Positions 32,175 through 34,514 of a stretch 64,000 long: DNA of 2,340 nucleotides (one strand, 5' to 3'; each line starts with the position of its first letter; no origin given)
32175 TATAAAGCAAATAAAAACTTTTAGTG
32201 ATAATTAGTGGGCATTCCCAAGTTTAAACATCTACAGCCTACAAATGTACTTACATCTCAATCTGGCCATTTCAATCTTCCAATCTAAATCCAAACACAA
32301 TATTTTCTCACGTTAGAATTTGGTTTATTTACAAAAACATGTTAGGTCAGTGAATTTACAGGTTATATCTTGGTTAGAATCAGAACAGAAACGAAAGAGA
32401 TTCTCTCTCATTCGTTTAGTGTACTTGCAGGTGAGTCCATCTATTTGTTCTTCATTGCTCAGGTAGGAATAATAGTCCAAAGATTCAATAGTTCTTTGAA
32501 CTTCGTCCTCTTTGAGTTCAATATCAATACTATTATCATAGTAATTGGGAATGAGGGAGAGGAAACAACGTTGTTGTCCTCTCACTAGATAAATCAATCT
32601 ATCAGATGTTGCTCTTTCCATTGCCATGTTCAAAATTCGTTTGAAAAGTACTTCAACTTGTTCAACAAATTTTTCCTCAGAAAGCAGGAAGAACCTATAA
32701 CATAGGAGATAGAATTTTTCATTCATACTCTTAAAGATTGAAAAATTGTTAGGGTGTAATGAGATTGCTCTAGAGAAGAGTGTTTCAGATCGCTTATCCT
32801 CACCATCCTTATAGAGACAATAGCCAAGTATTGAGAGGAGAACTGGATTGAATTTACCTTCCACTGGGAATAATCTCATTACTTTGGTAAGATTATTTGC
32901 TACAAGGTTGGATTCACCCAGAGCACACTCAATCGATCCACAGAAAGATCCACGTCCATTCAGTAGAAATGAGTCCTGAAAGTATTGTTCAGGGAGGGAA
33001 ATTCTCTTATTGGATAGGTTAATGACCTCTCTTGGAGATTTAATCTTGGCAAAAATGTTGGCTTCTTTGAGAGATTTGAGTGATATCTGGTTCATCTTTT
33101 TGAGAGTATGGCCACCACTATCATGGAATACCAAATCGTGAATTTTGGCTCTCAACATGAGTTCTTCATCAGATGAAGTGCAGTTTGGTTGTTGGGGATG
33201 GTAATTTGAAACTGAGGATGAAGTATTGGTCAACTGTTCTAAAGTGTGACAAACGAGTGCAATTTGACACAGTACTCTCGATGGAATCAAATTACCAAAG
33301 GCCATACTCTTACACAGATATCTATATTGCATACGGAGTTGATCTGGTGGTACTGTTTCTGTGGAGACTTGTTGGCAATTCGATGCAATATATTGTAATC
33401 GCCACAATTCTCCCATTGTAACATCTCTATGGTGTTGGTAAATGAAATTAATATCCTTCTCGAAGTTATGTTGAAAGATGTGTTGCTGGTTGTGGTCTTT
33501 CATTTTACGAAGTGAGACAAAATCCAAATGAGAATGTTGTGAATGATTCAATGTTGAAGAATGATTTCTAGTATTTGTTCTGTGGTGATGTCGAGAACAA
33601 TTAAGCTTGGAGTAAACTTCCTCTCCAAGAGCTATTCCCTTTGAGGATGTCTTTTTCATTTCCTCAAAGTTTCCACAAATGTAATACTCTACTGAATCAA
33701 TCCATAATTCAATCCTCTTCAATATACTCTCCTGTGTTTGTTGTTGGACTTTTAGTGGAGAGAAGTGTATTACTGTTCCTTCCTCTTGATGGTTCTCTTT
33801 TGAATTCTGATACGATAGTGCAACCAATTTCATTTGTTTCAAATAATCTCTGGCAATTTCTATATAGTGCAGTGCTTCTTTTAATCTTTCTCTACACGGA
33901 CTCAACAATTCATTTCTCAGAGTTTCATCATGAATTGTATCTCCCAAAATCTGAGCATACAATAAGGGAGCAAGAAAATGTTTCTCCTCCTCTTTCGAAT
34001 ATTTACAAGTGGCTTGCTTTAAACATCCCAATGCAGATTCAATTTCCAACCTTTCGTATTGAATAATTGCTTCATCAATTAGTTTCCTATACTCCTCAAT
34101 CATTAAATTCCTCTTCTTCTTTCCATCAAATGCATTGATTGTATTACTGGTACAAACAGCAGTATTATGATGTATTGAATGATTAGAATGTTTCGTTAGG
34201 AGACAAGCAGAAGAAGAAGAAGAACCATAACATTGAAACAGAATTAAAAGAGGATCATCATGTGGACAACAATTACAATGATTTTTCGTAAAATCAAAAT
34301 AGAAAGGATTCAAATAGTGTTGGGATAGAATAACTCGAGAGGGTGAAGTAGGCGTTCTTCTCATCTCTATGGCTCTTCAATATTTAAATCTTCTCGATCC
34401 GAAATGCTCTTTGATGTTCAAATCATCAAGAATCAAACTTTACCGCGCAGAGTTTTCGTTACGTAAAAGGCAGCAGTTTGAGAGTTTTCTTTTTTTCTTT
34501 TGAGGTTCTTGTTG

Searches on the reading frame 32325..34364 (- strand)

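Call 23: search_protein_families(library=pfam, proteins=[window:32325-34364:-], max_evalue=0.001)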
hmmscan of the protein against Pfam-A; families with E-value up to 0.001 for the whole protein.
window:32325-34364:- (679 aa): 0 families

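Call 24: search_protein_families(library=pfam, proteins=[window:32325-34364:-], max_evalue=0.1)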
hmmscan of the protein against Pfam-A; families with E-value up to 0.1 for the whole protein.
window:32325-34364:- (679 aa): 2 families
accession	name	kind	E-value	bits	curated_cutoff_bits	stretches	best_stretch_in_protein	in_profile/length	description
PF07719.23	TPR_2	-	0.0024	18.3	27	1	510-540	4-34/34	Tetratricopeptide repeat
PF00515.34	TPR_1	-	0.03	14.6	27.8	0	510-540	4-34/34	Tetratricopeptide repeat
